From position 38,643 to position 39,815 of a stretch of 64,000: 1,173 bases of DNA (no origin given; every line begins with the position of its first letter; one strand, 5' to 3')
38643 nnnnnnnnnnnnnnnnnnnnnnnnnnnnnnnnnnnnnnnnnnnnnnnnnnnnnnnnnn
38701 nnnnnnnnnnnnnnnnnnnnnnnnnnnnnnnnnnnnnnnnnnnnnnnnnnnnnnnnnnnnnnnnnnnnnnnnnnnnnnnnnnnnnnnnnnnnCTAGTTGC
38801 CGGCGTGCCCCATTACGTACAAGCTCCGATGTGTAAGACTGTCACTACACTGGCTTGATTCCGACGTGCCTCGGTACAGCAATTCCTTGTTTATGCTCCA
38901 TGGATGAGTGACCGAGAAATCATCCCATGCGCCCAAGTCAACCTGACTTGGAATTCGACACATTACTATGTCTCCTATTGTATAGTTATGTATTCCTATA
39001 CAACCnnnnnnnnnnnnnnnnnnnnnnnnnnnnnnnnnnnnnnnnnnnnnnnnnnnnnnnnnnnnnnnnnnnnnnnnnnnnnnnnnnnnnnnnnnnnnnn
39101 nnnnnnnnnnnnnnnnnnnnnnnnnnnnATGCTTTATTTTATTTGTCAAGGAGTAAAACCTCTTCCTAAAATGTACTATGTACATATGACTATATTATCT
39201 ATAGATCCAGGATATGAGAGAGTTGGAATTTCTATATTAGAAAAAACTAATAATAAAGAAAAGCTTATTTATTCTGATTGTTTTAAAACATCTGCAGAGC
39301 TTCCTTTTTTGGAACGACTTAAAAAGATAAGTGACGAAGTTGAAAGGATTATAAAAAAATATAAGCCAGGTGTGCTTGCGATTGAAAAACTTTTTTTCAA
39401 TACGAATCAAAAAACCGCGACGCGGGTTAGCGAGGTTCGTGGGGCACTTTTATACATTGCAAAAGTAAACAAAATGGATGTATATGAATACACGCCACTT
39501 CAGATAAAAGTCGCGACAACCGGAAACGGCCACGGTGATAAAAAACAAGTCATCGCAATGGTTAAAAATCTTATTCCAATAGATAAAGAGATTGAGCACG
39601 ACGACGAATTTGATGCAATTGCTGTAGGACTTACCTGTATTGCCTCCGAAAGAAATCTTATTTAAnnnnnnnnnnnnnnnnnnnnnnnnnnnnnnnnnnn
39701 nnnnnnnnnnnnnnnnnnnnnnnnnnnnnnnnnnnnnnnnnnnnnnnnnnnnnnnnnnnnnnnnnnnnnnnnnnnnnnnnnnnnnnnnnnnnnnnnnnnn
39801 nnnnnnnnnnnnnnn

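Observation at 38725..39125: GC-rich, ORF-free, highly self-complementary 400-bp tract between yebC-like gene and ruvC: unclassified structured RNA?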

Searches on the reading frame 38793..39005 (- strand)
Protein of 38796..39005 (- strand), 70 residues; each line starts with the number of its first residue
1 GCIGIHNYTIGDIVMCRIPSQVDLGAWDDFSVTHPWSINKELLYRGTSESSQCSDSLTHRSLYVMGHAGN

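Call 12: search_protein_families(library=pfam, proteins=[window:38793-38963:-], max_evalue=0.01)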
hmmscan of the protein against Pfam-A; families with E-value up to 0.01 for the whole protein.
window:38793-38963:- (56 aa): 0 families

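Call 25: find_related_loci(query=window:38796-39005:-, collection=viral_contigs, flank=3000)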
Query window:38796-39005:- (70 aa) in viral_contigs; peptide patterns used: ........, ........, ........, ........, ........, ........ (x = any residue, [..] = any of these).
2 stretches matched a pattern, but none encodes a relative of the query by tblastn (E <= 1e-3).

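Call 26: find_related_loci(query=window:38796-39005:-, collection=genome_contigs, flank=5000)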
Query window:38796-39005:- (70 aa) in genome_contigs; peptide patterns used: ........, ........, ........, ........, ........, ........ (x = any residue, [..] = any of these).
69 stretches matched a pattern, but none encodes a relative of the query by tblastn (E <= 1e-3).

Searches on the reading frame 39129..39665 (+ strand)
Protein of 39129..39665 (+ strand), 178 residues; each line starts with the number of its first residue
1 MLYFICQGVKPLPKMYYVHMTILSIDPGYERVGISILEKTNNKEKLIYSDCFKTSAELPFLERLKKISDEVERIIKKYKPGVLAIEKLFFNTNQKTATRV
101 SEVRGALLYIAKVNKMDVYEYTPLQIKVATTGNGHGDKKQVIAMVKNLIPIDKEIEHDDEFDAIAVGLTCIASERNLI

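Call 11: find_encoding_contigs(protein=window:39129-39665:+, flank=5000, max_places=10)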
Protein window:39129-39665:+ (178 aa): 22 contigs read that carry it; 4 places shown.
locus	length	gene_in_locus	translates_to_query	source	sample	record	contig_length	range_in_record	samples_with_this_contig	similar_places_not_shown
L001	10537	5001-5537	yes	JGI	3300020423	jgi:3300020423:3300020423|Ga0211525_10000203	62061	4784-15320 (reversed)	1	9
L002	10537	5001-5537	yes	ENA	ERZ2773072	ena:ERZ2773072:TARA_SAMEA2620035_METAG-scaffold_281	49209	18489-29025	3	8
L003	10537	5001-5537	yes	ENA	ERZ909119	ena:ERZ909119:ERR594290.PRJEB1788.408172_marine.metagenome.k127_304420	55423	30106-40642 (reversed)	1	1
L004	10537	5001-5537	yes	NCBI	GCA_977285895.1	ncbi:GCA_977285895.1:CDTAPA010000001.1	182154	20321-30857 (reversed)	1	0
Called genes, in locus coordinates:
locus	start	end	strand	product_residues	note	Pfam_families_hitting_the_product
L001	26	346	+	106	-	-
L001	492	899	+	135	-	-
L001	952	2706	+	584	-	PF05157:MshEN, PF00437:T2SSE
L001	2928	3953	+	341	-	PF06068:TIP49 (faint), PF01078:Mg_chelatase (faint), PF05496:RuvB_N, PF00004:AAA, PF07728:AAA_5 (weak), PF17864:AAA_lid_4, PF05491:WHD_RuvB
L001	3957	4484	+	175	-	PF20772:TACO1_YebC_N, PF01709:Transcrip_reg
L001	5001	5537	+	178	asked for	PF02075:RuvC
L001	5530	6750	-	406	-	PF00579:tRNA-synt_1b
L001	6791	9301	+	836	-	PF00912:Transgly, PF00905:Transpeptidase, PF17957:Big_7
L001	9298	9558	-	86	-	-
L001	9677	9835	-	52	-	-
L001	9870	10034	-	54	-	-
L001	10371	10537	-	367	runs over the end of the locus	PF00712:DNA_pol3_beta, PF02767:DNA_pol3_beta_2, PF02768:DNA_pol3_beta_3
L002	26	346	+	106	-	-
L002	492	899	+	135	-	-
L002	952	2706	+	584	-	PF05157:MshEN, PF00437:T2SSE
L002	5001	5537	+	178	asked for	PF02075:RuvC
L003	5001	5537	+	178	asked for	PF02075:RuvC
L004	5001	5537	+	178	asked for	PF02075:RuvC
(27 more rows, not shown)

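Call 12: search_protein_families(library=pfam, proteins=[window:39129-39665:+], max_evalue=0.01)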
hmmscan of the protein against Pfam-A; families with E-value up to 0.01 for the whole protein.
window:39129-39665:+ (178 aa): 1 family
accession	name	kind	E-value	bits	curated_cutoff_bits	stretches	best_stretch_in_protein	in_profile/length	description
PF02075.23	RuvC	-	5.9e-38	130.5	22.2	1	22-169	1-147/148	Crossover junction endodeoxyribonuclease RuvC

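Call 13: find_homologous_proteins(query=window:39129-39665:+, max_evalue=1e-10)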
Query window:39129-39665:+ (178 aa): 3725 proteins with E <= 1e-10 among 3802 candidates; the best 120 are listed.
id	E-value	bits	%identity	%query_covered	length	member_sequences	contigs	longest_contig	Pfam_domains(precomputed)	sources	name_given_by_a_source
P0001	1.1e-96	339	100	89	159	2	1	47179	PF02075.24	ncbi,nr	ncbi:MAG: crossover junction endodeoxyribonuclease RuvC [Candidatus Pacebacteria bacterium]|nr:cross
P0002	9.3e-76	271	81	89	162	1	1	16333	PF02075.24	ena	-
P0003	3.8e-74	266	76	89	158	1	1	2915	PF02075.24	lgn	-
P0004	1.8e-72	261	78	89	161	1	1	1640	PF02075.24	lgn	-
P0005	3.2e-72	260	77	89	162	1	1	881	PF02075.24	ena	-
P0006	7.2e-71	255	76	89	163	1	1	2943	PF02075.24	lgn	-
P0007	8.1e-71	255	76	89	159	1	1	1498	PF02075.24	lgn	-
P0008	9.3e-71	255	73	90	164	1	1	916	PF02075.24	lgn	-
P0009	1.6e-70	254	76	89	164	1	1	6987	PF02075.24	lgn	-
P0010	1.9e-70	254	75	89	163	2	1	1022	PF02075.24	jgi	jgi:crossover junction endodeoxyribonuclease RuvC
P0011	2.3e-70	254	74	89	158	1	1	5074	PF02075.24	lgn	-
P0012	2.6e-70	254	75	88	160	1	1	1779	PF02075.24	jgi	jgi:crossover junction endodeoxyribonuclease RuvC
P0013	1.0e-69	252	73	90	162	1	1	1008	PF02075.24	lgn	-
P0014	1.4e-69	251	77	88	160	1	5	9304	PF02075.24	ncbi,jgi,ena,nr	ncbi:crossover junction endodeoxyribonuclease RuvC [bacterium]|nr:crossover junction endodeoxyribonu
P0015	1.9e-69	251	76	88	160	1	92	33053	PF02075.24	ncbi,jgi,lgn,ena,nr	ncbi:crossover junction endodeoxyribonuclease RuvC [bacterium]|nr:crossover junction endodeoxyribonu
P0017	4.0e-69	250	75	89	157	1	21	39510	PF02075.24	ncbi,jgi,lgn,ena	-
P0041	3.1e-64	234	68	91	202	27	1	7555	PF02075.24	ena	-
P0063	8.2e-59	216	67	88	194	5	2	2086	PF02075.24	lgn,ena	-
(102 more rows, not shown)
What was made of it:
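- Checked: The true ORF-free gap is wider than reported, 38613-39185, running from the yebC stop to the ruvC ATG at 39186 (NCBI calls RuvC as 159 aa, call 13).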

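Call 15: find_encoding_contigs(protein=P0002, flank=6000, max_places=3)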
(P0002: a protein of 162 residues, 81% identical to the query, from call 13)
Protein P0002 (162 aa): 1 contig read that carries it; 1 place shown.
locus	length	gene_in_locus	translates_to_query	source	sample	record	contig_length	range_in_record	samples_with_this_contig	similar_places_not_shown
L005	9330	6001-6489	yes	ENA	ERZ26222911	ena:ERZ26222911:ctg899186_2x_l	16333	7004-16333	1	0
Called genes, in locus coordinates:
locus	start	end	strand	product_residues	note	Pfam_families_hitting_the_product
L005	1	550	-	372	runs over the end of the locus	PF02739:5_3_exonuc_N, PF01367:5_3_exonuc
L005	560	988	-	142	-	PF02367:TsaE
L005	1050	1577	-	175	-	-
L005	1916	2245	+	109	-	-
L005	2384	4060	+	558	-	PF05157:MshEN (weak), PF00437:T2SSE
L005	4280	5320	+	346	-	PF06068:TIP49 (weak), PF01078:Mg_chelatase (faint), PF05496:RuvB_N, PF00004:AAA, PF07728:AAA_5 (weak), PF17864:AAA_lid_4, PF05491:WHD_RuvB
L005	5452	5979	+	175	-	PF20772:TACO1_YebC_N, PF01709:Transcrip_reg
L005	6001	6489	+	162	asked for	PF02075:RuvC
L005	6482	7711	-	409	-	PF00579:tRNA-synt_1b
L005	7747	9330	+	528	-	?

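Call 16: find_encoding_contigs(protein=P0017, flank=6000, max_places=3)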
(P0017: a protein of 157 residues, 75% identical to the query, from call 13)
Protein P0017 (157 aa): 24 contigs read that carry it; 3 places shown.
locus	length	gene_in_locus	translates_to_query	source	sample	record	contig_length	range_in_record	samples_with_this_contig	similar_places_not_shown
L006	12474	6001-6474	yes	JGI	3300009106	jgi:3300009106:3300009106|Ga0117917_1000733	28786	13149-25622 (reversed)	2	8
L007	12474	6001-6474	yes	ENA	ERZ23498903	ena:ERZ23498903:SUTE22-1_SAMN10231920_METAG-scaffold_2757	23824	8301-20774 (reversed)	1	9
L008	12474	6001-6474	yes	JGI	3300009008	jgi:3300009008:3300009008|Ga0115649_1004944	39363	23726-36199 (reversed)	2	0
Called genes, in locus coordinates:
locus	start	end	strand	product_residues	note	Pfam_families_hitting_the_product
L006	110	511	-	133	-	-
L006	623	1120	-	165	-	PF02367:TsaE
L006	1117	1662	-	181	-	-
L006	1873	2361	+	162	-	-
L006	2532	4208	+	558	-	PF05157:MshEN, PF00437:T2SSE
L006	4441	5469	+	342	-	PF00910:RNA_helicase (faint), PF06068:TIP49 (weak), PF05496:RuvB_N, PF00004:AAA, PF07728:AAA_5, PF17864:AAA_lid_4, PF05491:WHD_RuvB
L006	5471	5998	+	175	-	PF20772:TACO1_YebC_N, PF01709:Transcrip_reg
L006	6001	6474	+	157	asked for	PF02075:RuvC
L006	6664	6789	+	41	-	-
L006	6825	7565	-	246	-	PF01978:TrmB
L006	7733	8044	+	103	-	-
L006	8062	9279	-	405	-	PF00579:tRNA-synt_1b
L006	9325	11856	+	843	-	PF00912:Transgly, PF00905:Transpeptidase, PF17957:Big_7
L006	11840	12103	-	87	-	-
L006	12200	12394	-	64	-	-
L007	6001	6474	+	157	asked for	PF02075:RuvC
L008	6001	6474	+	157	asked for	PF02075:RuvC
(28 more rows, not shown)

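Call 17: find_encoding_contigs(protein=P0015, flank=6000, max_places=3)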
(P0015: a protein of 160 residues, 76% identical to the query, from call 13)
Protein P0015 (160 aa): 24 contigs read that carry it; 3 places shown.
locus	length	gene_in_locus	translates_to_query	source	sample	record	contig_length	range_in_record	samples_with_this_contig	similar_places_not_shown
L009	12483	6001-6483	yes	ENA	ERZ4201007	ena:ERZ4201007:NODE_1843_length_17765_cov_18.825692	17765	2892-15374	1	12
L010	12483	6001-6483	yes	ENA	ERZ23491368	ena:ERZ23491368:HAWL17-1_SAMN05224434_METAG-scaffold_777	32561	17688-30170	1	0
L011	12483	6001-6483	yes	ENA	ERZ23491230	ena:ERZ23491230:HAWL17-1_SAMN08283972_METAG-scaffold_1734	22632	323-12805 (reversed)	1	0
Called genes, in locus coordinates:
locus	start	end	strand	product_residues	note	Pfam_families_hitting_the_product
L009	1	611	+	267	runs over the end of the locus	-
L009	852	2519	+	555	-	PF05157:MshEN (weak), PF00437:T2SSE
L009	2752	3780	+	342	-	PF06068:TIP49 (faint), PF05496:RuvB_N, PF00004:AAA, PF07728:AAA_5, PF17864:AAA_lid_4, PF05491:WHD_RuvB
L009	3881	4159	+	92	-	PF01541:GIY-YIG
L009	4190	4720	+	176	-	PF20772:TACO1_YebC_N, PF01709:Transcrip_reg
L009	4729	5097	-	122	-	-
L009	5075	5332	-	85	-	-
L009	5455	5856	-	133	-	-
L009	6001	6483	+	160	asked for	PF02075:RuvC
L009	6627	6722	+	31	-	-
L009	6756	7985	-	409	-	PF00579:tRNA-synt_1b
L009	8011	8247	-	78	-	-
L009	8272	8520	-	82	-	-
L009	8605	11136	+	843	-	PF00912:Transgly, PF00905:Transpeptidase, PF17957:Big_7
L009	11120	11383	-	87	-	-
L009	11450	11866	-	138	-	-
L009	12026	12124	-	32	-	-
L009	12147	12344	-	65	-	-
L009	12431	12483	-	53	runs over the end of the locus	-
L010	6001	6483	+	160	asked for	PF02075:RuvC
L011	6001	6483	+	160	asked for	PF02075:RuvC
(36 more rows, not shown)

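Call 43: find_related_loci(query=A3, collection=genome_contigs, flank=10000)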
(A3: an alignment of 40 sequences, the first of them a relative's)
Query A3 (159 aa) in genome_contigs; peptide patterns used: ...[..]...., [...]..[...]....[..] (x = any residue, [..] = any of these).
599 stretches matched a pattern (row limit reached: there are more); 529 encode a relative of the query (tblastn E <= 1e-3); the best 80 are kept; 80 distinct loci.
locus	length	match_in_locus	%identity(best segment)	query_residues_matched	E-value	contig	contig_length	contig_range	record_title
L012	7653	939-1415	76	1-156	2e-77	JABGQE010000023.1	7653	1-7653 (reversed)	MAG: bacterium isolate co234_bin49 NODE_14765_length_7653_cov_288.861016, whole genome shotgun sequence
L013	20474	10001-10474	74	1-155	4e-75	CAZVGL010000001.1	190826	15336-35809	MAG TPA_asm: uncultured Candidatus Saccharibacteria bacterium isolate binchicken_co28_93 genome assembly, contig: NODE_2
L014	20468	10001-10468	66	1-155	2e-68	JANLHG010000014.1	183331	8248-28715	MAG: Patescibacteria group bacterium isolate P6-11 k99_164896, whole genome shotgun sequence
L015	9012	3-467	69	7-158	4e-68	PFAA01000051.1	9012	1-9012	MAG: Candidatus Campbellbacteria bacterium CG10_big_fil_rev_8_21_14_0_10_35_52 CG10_8_21_14_0.10_scaffold_36009_c, whole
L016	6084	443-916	65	1-157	3e-63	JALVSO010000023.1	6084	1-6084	MAG: Candidatus Parcubacteria bacterium isolate A3_metabat2_scaf2bin.333 A3_NODE_18023_length_6084_cov_4.956857, whole g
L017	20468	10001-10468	63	1-156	2e-63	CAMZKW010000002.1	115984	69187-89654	Candidatus Campbellbacteria bacterium isolate RB_MAG_00022 genome assembly, contig: RB_MAG_00022_000000000005, whole gen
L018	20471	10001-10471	62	1-156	6e-63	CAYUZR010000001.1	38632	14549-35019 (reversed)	MAG TPA_asm: uncultured Candidatus Saccharibacteria bacterium isolate SRP077602_co6_407 genome assembly, contig: NODE_16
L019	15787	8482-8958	64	1-158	1e-62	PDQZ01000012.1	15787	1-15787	MAG: Candidatus Campbellbacteria bacterium isolate DOLZORAL124_30_42 DolZOral124_scaffold_5914, whole genome shotgun seq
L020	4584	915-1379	65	1-153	1e-62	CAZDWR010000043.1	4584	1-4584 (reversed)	MAG TPA_asm: uncultured Candidatus Saccharibacteria bacterium isolate binchicken_co24_161 genome assembly, contig: NODE_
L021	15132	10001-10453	62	1-150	8e-62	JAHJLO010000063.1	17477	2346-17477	MAG: Patescibacteria group bacterium isolate Old_saline.mb.14 Old_saline.mb.14_k141_670284, whole genome shotgun sequenc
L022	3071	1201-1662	58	1-154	2e-61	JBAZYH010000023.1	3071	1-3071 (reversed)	MAG: Candidatus Paceibacterota bacterium isolate SO_2017_GW1_76 NODE_129079_length_3071_cov_1.846128_OW334_2017, whole g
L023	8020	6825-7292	62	1-155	1e-61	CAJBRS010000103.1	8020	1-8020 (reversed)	uncultured bacterium isolate I-1_bin-176 genome assembly, contig: bin-176:103/133, whole genome shotgun sequence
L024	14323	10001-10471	62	1-156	3e-61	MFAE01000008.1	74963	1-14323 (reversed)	MAG: Candidatus Campbellbacteria bacterium RIFOXYC2_FULL_35_25 rifoxyc2_full_scaffold_385, whole genome shotgun sequence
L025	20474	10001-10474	64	1-157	4e-61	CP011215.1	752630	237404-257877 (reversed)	MAG: Candidatus Campbellbacteria bacterium GW2011_OD1_34_28 chromosome, complete genome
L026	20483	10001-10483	61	1-156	5e-61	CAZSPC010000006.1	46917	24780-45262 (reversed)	MAG TPA_asm: uncultured Candidatus Saccharibacteria bacterium isolate SRP167671_co2_252 genome assembly, contig: NODE_98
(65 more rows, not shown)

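Call 59: find_related_loci(query=A3, collection=metagenome_contigs, flank=10000)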
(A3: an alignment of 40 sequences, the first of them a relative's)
Query A3 (159 aa) in metagenome_contigs; peptide patterns used: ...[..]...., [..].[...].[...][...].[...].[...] (x = any residue, [..] = any of these).
600 stretches matched a pattern (row limit reached: there are more); 533 encode a relative of the query (tblastn E <= 1e-3); the best 80 are kept; 80 distinct loci.
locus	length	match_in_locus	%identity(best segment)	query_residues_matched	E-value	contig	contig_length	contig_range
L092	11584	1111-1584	67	1-157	5e-66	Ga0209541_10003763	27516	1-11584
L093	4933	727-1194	60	1-154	5e-63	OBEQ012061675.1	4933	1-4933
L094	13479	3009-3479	61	1-156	3e-62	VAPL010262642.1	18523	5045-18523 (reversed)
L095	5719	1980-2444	62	3-156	2e-61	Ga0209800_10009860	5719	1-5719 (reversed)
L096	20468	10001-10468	60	1-156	3e-61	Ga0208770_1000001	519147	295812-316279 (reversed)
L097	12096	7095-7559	63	3-156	9e-61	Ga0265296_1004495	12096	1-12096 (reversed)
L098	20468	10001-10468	58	3-158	3e-60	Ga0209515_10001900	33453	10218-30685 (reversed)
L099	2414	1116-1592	62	1-158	1e-60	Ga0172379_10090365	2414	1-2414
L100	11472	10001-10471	60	1-156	6e-60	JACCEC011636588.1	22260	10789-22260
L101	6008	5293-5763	61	1-156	9e-60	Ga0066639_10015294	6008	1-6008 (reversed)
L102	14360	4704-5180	60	1-158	1e-59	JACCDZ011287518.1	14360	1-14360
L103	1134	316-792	60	1-156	2e-63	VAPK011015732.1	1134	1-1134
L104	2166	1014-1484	58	1-156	1e-59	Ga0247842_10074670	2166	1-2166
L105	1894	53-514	60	1-154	2e-60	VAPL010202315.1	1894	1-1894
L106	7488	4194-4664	59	1-156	9e-59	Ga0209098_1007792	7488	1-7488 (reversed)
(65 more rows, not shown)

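Call 82: find_encoding_contigs(protein=P0041, flank=4000, max_places=2)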
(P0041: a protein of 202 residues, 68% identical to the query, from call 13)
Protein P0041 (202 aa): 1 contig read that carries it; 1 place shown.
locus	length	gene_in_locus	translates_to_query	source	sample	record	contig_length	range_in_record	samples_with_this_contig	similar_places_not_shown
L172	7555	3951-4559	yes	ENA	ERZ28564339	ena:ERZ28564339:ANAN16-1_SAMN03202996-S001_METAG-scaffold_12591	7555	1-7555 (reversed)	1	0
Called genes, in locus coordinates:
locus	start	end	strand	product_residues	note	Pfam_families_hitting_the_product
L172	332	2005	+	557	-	PF05157:MshEN, PF00437:T2SSE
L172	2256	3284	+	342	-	PF06068:TIP49 (faint), PF05496:RuvB_N, PF00004:AAA, PF07728:AAA_5 (weak), PF17864:AAA_lid_4, PF05491:WHD_RuvB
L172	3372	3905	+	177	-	PF20772:TACO1_YebC_N, PF01709:Transcrip_reg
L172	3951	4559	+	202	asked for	PF02075:RuvC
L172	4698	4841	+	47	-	-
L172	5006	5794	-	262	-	PF00579:tRNA-synt_1b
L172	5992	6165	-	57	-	-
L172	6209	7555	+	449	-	?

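Call 83: find_encoding_contigs(protein=P0063, flank=4000, max_places=2)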
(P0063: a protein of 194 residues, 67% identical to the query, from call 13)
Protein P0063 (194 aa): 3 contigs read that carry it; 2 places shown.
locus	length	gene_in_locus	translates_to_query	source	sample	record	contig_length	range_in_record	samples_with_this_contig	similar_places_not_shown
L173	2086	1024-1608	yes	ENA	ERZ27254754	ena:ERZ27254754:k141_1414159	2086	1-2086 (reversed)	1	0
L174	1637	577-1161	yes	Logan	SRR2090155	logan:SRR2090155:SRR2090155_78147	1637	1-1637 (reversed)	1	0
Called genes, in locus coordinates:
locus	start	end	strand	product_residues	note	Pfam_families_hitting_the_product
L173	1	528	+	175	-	?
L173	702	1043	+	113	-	-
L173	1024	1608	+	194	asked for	PF02075:RuvC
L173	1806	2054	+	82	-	-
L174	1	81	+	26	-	?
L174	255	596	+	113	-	-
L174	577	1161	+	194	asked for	PF02075:RuvC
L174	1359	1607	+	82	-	-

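Call 84: find_encoding_contigs(protein=P0004, flank=4000, max_places=2)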
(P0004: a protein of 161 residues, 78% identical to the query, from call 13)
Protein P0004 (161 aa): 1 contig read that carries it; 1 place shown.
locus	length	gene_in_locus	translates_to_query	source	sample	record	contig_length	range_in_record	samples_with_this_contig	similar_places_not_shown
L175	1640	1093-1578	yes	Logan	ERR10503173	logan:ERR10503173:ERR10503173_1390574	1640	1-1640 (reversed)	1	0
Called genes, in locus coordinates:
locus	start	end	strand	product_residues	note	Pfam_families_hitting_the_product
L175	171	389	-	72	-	-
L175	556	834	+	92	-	PF04014:MazE_antitoxin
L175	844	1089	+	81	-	PF05016:ParE_toxin (weak)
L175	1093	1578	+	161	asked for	PF02075:RuvC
